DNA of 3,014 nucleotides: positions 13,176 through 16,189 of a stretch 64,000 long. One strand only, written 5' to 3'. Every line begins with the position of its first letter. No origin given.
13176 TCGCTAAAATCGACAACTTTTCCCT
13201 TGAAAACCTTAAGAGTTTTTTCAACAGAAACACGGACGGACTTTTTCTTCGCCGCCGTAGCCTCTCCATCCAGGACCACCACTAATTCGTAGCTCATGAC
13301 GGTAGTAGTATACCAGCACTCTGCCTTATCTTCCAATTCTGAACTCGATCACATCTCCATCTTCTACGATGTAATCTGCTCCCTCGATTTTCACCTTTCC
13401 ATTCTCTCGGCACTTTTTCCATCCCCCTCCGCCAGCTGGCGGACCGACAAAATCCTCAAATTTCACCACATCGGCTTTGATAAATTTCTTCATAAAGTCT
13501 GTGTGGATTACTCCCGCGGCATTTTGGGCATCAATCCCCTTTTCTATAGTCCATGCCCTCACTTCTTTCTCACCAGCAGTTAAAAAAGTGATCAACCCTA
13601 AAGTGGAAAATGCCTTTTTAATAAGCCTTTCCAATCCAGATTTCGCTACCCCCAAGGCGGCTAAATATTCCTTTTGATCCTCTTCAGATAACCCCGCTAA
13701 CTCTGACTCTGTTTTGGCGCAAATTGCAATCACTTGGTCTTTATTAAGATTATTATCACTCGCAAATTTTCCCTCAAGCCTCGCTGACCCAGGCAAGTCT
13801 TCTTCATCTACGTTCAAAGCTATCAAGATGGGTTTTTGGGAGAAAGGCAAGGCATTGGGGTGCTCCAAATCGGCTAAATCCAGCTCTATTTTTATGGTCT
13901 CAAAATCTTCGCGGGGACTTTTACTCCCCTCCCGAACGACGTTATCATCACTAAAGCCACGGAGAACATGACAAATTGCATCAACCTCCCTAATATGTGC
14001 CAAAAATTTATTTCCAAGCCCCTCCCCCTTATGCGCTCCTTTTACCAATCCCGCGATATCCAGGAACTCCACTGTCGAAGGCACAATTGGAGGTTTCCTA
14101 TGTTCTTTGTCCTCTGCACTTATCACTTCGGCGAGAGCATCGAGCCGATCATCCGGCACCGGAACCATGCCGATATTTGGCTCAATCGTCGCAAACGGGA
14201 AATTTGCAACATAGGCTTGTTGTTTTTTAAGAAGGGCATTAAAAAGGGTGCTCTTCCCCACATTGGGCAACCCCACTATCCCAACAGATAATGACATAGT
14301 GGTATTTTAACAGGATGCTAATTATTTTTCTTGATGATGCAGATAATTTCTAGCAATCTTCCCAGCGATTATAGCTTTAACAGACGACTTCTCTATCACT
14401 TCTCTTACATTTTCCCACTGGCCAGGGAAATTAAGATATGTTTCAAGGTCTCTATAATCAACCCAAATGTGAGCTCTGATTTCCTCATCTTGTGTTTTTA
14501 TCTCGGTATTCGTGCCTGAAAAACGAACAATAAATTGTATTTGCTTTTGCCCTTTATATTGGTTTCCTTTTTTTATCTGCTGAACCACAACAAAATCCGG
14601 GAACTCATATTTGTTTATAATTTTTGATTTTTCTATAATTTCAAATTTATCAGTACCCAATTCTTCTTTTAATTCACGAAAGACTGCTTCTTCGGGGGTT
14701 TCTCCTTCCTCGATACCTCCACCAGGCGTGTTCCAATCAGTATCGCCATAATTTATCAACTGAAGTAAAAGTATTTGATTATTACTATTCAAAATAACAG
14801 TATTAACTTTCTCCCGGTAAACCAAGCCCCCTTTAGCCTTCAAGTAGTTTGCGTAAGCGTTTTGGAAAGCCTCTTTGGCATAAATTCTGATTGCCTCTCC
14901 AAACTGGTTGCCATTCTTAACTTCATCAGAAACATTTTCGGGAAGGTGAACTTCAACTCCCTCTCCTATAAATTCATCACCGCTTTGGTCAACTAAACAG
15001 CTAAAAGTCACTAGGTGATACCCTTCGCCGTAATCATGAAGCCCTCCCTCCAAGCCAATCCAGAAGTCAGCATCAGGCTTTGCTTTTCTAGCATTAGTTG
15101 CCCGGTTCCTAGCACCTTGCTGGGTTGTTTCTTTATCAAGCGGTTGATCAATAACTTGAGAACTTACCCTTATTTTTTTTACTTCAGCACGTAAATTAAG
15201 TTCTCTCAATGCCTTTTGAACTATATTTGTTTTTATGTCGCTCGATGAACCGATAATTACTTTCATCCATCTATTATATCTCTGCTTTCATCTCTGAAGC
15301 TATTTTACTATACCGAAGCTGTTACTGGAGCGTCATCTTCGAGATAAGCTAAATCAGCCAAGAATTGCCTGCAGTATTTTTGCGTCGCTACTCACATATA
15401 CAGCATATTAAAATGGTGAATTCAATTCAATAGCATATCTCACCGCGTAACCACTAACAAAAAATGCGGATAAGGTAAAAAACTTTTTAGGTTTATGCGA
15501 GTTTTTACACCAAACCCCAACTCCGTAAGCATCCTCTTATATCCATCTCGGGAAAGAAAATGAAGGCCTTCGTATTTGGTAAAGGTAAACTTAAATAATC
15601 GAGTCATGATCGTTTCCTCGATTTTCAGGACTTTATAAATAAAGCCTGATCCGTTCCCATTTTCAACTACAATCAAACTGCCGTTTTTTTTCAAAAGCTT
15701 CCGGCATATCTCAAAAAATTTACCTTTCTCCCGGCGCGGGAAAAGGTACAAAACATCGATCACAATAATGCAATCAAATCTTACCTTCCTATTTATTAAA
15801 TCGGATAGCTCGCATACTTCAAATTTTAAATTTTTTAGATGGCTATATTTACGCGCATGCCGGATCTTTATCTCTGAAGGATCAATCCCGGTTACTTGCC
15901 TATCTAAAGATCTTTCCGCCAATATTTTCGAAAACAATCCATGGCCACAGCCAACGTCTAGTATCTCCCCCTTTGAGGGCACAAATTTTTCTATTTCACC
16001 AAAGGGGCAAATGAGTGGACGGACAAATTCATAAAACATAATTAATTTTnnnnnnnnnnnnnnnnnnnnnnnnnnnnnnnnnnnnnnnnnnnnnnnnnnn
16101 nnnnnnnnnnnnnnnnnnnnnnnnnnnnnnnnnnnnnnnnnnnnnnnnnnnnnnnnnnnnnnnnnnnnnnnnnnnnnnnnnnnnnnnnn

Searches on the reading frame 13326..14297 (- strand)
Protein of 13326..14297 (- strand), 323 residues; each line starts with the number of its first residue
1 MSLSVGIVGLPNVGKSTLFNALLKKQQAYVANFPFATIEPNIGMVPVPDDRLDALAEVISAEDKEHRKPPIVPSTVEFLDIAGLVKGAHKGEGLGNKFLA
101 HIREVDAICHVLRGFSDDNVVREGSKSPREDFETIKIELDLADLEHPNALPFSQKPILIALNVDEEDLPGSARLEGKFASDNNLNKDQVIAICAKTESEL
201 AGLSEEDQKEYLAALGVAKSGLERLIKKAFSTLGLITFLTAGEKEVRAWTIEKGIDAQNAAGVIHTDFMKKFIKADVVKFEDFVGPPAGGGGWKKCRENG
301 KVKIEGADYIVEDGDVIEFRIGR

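Call 31: search_protein_families(library=pfam, proteins=[window:13326-14297:-], max_evalue=0.001)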
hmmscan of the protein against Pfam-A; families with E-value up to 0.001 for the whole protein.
window:13326-14297:- (323 aa): 3 families
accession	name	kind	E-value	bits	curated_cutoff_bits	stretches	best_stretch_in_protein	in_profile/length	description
PF06071.19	YchF-GTPase_C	-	3.8e-33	113.9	27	1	235-321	1-83/84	Protein of unknown function (DUF933)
PF01926.29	MMR_HSR1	-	9.7e-23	80.9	21.9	1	5-126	2-86/113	50S ribosome-binding GTPase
PF02421.24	FeoB_N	-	5.6e-08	32.9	27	1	5-46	3-43/156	Ferrous iron transport protein B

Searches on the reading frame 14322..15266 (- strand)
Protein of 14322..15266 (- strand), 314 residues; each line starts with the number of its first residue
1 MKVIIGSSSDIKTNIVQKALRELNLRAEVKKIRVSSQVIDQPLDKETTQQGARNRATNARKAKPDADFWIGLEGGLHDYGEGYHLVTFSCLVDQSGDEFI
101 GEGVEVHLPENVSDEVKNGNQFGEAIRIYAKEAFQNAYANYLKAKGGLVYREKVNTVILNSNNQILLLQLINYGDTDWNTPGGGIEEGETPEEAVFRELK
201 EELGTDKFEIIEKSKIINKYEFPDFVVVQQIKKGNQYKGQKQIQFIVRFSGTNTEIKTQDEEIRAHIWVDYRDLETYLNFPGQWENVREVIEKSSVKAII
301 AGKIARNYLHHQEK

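Call 31: search_protein_families(library=pfam, proteins=[window:14322-15266:-], max_evalue=0.001)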
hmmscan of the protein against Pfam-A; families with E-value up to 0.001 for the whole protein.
window:14322-15266:- (314 aa): 3 families
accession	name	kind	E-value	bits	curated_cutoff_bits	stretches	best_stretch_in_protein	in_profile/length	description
PF01931.24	NTPase_I-T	-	9e-28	97.6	25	1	6-131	1-125/162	Protein of unknown function DUF84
PF00293.34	NUDIX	-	6.4e-19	68.7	21.1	1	150-278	2-119/134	NUDIX domain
PF13869.12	NUDIX_2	-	0.00075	19.4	27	0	131-215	27-106/188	Nucleotide hydrolase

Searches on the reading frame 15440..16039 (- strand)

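Call 31: search_protein_families(library=pfam, proteins=[window:15440-16039:-], max_evalue=0.001)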
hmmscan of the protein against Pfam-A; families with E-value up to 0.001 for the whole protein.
window:15440-16039:- (199 aa): 11 families
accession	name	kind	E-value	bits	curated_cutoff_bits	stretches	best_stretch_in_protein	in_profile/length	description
PF13649.12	Methyltransf_25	-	7.6e-17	62.2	27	1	26-120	1-97/97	Methyltransferase domain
PF13489.12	Methyltransf_23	-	3.9e-16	59.6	27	1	21-178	21-161/164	Methyltransferase domain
PF13847.12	Methyltransf_31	-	9e-16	58.3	27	1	23-131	4-116/145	Methyltransferase domain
PF08242.18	Methyltransf_12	-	4.3e-14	53.4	30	1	27-122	1-98/98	Methyltransferase domain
PF08241.18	Methyltransf_11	-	6.5e-14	52.8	21.2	1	27-124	1-95/95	Methyltransferase domain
PF05175.20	MTS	-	1.3e-08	35.1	23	1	22-127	31-141/170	Methyltransferase small domain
PF02353.26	CMAS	-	4.1e-06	26.7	27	1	25-124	65-164/273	Mycolic acid cyclopropane synthetase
PF05401.17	NodS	-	2.5e-05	24.7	24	1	23-105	44-124/201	Nodulation protein S (NodS)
PF01728.25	FtsJ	-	2.8e-05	24.6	24.1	1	20-74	19-76/181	FtsJ-like methyltransferase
PF13679.12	Methyltransf_32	-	5.4e-05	23.6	27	0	22-67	25-74/143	Methyltransferase domain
PF08003.17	Methyltransf_9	-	0.00037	20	23.8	1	25-124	118-217/315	Protein of unknown function (DUF1698)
